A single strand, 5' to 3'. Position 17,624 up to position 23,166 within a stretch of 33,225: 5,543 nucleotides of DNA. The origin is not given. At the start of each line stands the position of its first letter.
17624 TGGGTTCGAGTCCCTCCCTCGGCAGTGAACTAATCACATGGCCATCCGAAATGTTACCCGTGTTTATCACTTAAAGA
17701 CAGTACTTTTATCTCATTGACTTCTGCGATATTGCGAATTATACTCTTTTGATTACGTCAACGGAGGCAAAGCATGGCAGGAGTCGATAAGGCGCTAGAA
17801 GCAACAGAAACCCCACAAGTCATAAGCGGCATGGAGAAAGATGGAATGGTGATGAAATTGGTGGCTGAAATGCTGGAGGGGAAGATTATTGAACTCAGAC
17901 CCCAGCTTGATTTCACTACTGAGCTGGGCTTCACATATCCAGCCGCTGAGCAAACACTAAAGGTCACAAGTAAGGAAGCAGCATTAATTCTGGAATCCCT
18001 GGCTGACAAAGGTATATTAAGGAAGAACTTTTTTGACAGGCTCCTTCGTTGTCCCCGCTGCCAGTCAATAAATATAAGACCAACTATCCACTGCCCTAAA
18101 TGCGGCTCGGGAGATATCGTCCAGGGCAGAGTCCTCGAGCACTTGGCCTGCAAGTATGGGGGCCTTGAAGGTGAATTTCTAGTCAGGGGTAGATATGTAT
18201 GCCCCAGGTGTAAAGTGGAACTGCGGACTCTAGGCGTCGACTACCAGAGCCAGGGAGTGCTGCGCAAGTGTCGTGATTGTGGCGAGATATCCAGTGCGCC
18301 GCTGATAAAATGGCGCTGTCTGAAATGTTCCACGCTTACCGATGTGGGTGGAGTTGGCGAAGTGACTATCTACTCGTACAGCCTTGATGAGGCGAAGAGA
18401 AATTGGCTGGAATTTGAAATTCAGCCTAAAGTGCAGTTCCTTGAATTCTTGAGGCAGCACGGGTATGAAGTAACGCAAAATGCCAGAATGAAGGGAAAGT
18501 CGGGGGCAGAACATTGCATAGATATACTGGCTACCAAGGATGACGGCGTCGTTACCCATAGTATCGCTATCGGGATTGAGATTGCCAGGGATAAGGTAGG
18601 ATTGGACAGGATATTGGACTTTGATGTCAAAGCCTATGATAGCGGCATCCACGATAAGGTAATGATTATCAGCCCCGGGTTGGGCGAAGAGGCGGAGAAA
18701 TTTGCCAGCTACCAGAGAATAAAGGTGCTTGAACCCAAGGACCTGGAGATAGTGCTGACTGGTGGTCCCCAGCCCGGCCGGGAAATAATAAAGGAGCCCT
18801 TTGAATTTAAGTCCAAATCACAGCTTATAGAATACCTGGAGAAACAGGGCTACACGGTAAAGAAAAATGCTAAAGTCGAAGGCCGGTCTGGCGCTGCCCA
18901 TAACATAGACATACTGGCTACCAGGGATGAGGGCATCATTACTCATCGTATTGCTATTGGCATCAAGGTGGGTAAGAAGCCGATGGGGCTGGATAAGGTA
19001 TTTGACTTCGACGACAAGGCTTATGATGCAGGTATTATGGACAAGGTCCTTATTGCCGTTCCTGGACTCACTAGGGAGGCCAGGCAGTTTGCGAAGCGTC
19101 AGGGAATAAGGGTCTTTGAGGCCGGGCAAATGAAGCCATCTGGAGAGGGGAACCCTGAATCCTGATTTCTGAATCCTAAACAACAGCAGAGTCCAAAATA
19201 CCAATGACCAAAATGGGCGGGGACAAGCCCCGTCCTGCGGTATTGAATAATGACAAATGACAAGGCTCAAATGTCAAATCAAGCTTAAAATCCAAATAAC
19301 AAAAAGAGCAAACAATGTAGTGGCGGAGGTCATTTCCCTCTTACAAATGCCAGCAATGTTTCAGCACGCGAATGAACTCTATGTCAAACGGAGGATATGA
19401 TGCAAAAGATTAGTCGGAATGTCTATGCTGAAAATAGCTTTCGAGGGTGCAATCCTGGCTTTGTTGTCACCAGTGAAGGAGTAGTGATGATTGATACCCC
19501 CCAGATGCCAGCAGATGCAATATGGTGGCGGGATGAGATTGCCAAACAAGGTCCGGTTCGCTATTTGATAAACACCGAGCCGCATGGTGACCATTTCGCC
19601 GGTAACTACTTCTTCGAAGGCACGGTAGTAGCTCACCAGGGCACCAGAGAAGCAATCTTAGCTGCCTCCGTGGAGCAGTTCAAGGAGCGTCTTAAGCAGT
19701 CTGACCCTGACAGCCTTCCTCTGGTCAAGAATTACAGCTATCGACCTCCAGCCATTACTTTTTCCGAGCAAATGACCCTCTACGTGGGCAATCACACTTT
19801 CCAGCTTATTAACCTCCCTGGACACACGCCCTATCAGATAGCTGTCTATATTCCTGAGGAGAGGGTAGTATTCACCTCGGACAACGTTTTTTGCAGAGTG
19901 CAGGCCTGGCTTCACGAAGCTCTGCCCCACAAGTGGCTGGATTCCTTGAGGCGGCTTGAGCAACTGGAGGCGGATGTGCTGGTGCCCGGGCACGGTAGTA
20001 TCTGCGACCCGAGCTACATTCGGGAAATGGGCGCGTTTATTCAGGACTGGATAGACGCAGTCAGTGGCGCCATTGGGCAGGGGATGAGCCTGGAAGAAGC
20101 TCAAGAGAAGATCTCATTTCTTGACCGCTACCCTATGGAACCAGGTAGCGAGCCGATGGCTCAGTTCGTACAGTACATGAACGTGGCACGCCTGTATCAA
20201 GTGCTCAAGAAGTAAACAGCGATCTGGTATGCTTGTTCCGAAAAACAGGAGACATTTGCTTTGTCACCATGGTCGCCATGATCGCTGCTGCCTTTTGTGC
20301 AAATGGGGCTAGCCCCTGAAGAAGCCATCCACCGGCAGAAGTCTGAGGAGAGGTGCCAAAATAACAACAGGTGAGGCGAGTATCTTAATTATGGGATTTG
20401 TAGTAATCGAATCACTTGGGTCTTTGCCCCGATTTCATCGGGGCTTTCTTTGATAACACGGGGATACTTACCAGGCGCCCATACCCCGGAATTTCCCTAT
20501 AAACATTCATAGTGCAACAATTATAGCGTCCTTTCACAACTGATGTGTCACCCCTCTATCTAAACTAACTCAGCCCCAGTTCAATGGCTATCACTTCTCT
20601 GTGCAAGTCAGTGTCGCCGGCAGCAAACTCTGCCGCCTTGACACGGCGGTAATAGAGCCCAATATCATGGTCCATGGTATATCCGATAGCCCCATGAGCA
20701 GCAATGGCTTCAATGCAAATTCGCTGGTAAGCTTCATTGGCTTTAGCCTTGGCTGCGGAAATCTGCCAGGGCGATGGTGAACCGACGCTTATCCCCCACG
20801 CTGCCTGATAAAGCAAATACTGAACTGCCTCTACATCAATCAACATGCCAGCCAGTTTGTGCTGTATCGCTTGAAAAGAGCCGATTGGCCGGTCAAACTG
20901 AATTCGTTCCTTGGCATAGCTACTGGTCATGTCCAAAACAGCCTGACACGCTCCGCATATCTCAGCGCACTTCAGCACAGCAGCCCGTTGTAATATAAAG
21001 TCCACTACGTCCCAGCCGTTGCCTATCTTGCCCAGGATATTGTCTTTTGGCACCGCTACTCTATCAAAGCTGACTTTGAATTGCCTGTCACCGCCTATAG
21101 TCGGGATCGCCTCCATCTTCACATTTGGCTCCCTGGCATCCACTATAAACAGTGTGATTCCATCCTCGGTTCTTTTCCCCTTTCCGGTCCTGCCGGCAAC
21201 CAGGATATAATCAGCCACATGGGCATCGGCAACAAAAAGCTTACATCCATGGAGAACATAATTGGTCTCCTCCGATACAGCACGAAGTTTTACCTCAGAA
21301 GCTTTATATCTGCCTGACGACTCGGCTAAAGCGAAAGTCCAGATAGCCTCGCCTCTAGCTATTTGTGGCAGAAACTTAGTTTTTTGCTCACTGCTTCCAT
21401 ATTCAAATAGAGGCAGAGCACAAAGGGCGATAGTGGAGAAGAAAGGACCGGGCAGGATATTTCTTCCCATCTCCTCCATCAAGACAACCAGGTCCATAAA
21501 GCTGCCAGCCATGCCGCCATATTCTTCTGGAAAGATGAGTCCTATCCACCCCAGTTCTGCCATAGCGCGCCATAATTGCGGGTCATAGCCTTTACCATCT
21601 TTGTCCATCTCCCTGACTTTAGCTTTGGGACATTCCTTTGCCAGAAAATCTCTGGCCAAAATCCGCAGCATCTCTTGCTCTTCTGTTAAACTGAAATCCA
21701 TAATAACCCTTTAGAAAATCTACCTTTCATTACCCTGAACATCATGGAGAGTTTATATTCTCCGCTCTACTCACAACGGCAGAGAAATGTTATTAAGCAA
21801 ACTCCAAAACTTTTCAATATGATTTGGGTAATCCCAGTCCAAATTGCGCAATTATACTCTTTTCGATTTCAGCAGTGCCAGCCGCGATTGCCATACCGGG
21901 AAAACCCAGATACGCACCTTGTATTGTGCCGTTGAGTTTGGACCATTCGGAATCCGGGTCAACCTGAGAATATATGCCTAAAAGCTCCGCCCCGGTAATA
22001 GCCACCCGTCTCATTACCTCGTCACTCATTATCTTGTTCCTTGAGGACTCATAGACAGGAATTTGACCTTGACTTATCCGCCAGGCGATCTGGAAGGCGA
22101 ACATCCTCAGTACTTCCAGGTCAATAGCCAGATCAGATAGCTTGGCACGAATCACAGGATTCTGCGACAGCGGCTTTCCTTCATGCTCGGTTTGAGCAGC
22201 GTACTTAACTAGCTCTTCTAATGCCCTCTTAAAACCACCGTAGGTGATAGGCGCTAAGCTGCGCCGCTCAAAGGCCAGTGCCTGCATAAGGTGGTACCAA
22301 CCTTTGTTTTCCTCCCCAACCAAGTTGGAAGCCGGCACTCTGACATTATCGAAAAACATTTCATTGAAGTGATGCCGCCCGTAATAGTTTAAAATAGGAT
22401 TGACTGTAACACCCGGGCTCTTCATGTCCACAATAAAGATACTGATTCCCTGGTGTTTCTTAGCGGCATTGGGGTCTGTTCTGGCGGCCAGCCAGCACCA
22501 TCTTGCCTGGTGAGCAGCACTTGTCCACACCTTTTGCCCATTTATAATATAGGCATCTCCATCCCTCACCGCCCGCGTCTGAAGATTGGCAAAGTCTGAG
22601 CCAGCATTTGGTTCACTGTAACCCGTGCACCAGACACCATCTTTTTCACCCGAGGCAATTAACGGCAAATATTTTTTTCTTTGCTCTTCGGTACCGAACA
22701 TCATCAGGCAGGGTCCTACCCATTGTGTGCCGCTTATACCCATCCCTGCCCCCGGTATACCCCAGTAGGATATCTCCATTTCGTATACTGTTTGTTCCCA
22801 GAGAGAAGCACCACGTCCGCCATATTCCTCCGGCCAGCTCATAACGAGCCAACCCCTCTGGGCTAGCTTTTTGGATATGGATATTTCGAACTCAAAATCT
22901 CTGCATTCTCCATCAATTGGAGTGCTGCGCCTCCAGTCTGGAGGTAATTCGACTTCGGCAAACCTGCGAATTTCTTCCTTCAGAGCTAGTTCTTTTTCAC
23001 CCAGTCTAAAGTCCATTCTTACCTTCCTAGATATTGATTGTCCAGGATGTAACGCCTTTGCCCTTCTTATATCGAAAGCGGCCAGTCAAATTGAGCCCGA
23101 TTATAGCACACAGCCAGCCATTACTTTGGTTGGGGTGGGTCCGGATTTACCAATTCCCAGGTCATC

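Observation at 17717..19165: Stand-alone 463-aa protein with a wHTH-like segment, five CxxC pairs and two tandem, complementarily degenerate PD-(D/E)xK-like domains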

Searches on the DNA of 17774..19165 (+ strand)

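Call 65: search_rna_families(sources=[L005, L007, L011, L013, L014, L017, L025], threshold=gathering)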
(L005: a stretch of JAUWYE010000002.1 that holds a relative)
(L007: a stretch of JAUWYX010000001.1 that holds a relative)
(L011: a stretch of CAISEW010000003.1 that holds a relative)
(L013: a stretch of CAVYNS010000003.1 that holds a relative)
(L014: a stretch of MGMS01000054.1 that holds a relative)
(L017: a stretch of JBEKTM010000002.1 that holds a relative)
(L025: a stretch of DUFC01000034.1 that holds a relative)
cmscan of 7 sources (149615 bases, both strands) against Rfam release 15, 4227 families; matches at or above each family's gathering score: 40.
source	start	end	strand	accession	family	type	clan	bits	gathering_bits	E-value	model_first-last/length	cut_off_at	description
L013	6753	6824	+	RF00005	tRNA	Gene; tRNA;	CL00001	74.7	29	3.6e-14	1-71/71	no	tRNA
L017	9074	9145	+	RF00005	tRNA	Gene; tRNA;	CL00001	74.7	29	3.6e-14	1-71/71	no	tRNA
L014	8269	8340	+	RF00005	tRNA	Gene; tRNA;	CL00001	72.4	29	1.6e-13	1-71/71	no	tRNA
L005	9426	9497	+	RF00005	tRNA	Gene; tRNA;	CL00001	72.3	29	1.7e-13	1-71/71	no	tRNA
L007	9606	9677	+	RF00005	tRNA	Gene; tRNA;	CL00001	72.3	29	1.7e-13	1-71/71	no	tRNA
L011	9219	9290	+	RF00005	tRNA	Gene; tRNA;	CL00001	72.3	29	1.7e-13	1-71/71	no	tRNA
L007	9072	9144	+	RF00005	tRNA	Gene; tRNA;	CL00001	71.2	29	3.5e-13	1-71/71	no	tRNA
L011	8796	8868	+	RF00005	tRNA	Gene; tRNA;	CL00001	71.2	29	3.5e-13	1-71/71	no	tRNA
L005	7548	7620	+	RF00005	tRNA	Gene; tRNA;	CL00001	71.1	29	3.5e-13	1-71/71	no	tRNA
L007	9395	9468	+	RF00005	tRNA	Gene; tRNA;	CL00001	69.6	29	9.5e-13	1-71/71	no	tRNA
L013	6175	6247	+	RF00005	tRNA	Gene; tRNA;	CL00001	67.6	29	3.4e-12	1-71/71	no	tRNA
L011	9007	9081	+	RF00005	tRNA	Gene; tRNA;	CL00001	66.6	29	6.5e-12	1-71/71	no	tRNA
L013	6386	6460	+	RF00005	tRNA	Gene; tRNA;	CL00001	66.6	29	6.5e-12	1-71/71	no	tRNA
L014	7952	8026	+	RF00005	tRNA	Gene; tRNA;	CL00001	66.6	29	6.5e-12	1-71/71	no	tRNA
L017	8597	8671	+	RF00005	tRNA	Gene; tRNA;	CL00001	66.6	29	6.5e-12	1-71/71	no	tRNA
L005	9214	9288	+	RF00005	tRNA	Gene; tRNA;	CL00001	66.3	29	7.4e-12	1-71/71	no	tRNA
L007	9298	9370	+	RF00005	tRNA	Gene; tRNA;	CL00001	64.3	29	2.6e-11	1-71/71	no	tRNA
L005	9518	9590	+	RF00005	tRNA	Gene; tRNA;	CL00001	64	29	3.2e-11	1-71/71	no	tRNA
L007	9698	9770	+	RF00005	tRNA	Gene; tRNA;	CL00001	64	29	3.2e-11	1-71/71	no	tRNA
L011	9311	9383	+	RF00005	tRNA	Gene; tRNA;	CL00001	64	29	3.2e-11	1-71/71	no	tRNA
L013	6845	6917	+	RF00005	tRNA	Gene; tRNA;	CL00001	64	29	3.2e-11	1-71/71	no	tRNA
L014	8361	8433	+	RF00005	tRNA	Gene; tRNA;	CL00001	64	29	3.2e-11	1-71/71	no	tRNA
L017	9166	9238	+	RF00005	tRNA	Gene; tRNA;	CL00001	64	29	3.2e-11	1-71/71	no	tRNA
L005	9116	9189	+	RF00005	tRNA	Gene; tRNA;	CL00001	63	29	6e-11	1-71/71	no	tRNA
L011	8909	8982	+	RF00005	tRNA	Gene; tRNA;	CL00001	61.2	29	1.9e-10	1-71/71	no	tRNA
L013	6288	6361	+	RF00005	tRNA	Gene; tRNA;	CL00001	61.2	29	1.9e-10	1-71/71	no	tRNA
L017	8498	8571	+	RF00005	tRNA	Gene; tRNA;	CL00001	61.2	29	1.9e-10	1-71/71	no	tRNA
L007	9792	9874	+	RF00005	tRNA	Gene; tRNA;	CL00001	60.8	29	2.5e-10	1-71/71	no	tRNA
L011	9405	9487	+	RF00005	tRNA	Gene; tRNA;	CL00001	60.8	29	2.5e-10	1-71/71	no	tRNA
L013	6939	7021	+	RF00005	tRNA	Gene; tRNA;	CL00001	60.8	29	2.5e-10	1-71/71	no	tRNA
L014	8454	8536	+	RF00005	tRNA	Gene; tRNA;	CL00001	60.8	29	2.5e-10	1-71/71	no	tRNA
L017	9260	9342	+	RF00005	tRNA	Gene; tRNA;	CL00001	60.8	29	2.5e-10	1-71/71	no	tRNA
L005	9612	9694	+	RF00005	tRNA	Gene; tRNA;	CL00001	58.4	29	1.2e-09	1-71/71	no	tRNA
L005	9293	9376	+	RF00005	tRNA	Gene; tRNA;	CL00001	49.9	29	2.4e-07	1-71/71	no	tRNA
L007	9473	9556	+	RF00005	tRNA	Gene; tRNA;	CL00001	49.9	29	2.4e-07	1-71/71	no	tRNA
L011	9086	9169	+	RF00005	tRNA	Gene; tRNA;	CL00001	47.5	29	1.1e-06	1-71/71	no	tRNA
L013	6516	6599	+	RF00005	tRNA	Gene; tRNA;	CL00001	47.5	29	1.1e-06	1-71/71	no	tRNA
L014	8031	8114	+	RF00005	tRNA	Gene; tRNA;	CL00001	47.5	29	1.1e-06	1-71/71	no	tRNA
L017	8727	8810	+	RF00005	tRNA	Gene; tRNA;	CL00001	47.5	29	1.1e-06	1-71/71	no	tRNA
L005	7867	7939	+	RF00005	tRNA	Gene; tRNA;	CL00001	31.4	29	0.03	1-71/71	no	tRNA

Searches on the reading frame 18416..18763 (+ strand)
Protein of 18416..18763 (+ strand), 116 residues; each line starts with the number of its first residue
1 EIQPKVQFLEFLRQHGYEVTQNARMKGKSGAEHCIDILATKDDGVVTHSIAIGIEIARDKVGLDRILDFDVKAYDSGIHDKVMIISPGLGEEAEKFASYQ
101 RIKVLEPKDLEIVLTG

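Call 58: search_solved_structures(query=A4, max_evalue=1, show_alignments=4)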
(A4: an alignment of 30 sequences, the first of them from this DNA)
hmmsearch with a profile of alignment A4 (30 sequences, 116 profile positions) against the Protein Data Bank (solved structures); distinct sequences matched with E-value up to 1: 1.
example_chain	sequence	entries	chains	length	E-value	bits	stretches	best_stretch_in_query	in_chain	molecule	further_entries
1y88_A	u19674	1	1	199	0.059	16.3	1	9-103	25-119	Hypothetical protein AF1548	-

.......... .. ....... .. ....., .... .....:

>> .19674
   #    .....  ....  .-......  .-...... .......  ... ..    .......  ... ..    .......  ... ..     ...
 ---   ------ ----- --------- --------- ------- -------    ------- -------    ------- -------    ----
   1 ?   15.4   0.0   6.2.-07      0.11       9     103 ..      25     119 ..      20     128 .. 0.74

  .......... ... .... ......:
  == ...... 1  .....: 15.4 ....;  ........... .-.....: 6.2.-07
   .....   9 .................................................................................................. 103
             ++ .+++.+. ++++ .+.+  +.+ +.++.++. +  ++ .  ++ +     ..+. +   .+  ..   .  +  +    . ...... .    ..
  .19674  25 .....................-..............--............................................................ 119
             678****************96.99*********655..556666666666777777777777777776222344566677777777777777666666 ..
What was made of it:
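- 18416..18763 (+): aa 215-330: restriction-endonuclease-fold domain 1, lacking the canonical ExK motif. D250 is kept; the ExK positions are A265-I266-G267 (call 58).
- On Mrr_cat / PD-(D/E)xK nuclease superfamily: The ExK positions are A265-I266-G267 and A394-I395-G396 by alignment to AF1548 ECK (call 58; the sequence E-value is marginal at 0.059, but the Foldseek top hit supports it).
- On Type IV restriction enzyme Mrr: The catalytic motif is missing (call 58).
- The ExK positions are A-I-G in both repeats (call 58). The canonical Glu and Lys are replaced by Ala and Gly in both repeats (call 58).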

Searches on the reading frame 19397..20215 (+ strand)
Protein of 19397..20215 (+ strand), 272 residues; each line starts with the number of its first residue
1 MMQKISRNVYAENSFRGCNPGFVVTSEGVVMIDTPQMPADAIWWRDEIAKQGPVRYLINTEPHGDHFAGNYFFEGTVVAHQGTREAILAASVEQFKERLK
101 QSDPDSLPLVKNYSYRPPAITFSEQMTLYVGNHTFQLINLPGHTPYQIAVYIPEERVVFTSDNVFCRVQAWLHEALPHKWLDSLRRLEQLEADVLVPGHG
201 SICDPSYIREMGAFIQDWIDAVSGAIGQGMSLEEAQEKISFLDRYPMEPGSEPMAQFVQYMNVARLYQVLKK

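Call 11: search_protein_families(library=pfam, proteins=[window:19397-20215:+], max_evalue=0.01)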
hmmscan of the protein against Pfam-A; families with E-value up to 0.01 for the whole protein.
window:19397-20215:+ (272 aa): 1 family
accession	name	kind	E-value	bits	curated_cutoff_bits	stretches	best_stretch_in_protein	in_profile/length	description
PF00753.33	Lactamase_B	-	1.1e-19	71.6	22.7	1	16-199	4-196/196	Metallo-beta-lactamase superfamily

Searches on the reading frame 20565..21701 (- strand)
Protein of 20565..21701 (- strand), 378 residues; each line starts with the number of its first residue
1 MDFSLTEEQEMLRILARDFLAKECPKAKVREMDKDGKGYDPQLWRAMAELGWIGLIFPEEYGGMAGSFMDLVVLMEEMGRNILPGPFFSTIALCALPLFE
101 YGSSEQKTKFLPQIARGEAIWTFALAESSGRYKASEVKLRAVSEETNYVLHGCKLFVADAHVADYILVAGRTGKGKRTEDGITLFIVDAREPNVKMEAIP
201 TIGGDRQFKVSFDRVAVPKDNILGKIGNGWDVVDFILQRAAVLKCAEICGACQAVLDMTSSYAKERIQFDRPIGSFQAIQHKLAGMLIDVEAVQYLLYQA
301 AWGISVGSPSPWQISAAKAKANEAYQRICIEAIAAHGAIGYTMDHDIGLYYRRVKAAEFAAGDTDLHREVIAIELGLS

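Call 11: search_protein_families(library=pfam, proteins=[window:20565-21701:-], max_evalue=0.01)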
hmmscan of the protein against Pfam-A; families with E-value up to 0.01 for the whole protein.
window:20565-21701:- (378 aa): 4 families
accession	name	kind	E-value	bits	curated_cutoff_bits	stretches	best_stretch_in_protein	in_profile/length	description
PF00441.29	Acyl-CoA_dh_1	-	3.3e-35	121.9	22.4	1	227-372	1-146/150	Acyl-CoA dehydrogenase, C-terminal domain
PF02771.21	Acyl-CoA_dh_N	-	2e-30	105.9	22.9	1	6-118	1-113/113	Acyl-CoA dehydrogenase, N-terminal domain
PF02770.24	Acyl-CoA_dh_M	-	1.6e-12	47.9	33.3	1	123-214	2-96/97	Acyl-CoA dehydrogenase, middle domain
PF08028.16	Acyl-CoA_dh_2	-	2.5e-09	37.9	22.7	1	245-357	4-126/134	Acyl-CoA dehydrogenase, C-terminal domain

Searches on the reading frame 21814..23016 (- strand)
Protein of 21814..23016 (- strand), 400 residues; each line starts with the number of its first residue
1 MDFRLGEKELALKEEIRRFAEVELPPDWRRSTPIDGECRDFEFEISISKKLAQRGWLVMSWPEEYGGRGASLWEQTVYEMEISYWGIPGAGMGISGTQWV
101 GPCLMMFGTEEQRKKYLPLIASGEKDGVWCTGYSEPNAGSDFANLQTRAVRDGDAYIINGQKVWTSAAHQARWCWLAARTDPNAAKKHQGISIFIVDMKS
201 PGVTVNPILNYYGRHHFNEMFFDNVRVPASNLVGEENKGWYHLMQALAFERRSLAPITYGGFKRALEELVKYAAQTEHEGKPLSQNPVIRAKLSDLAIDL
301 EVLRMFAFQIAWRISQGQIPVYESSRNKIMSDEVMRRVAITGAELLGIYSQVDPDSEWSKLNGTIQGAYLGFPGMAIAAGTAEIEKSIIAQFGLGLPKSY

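Call 11: search_protein_families(library=pfam, proteins=[window:21814-23016:-], max_evalue=0.01)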
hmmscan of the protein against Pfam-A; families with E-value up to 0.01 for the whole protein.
window:21814-23016:- (400 aa): 3 families
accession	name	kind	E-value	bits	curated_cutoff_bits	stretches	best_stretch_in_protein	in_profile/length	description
PF00441.29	Acyl-CoA_dh_1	-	1.7e-26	93.6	22.4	1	237-391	1-147/150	Acyl-CoA dehydrogenase, C-terminal domain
PF02771.21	Acyl-CoA_dh_N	-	3.5e-22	79.3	22.9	1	7-124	2-113/113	Acyl-CoA dehydrogenase, N-terminal domain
PF02770.24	Acyl-CoA_dh_M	-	4.5e-22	78.5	33.3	1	130-225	1-97/97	Acyl-CoA dehydrogenase, middle domain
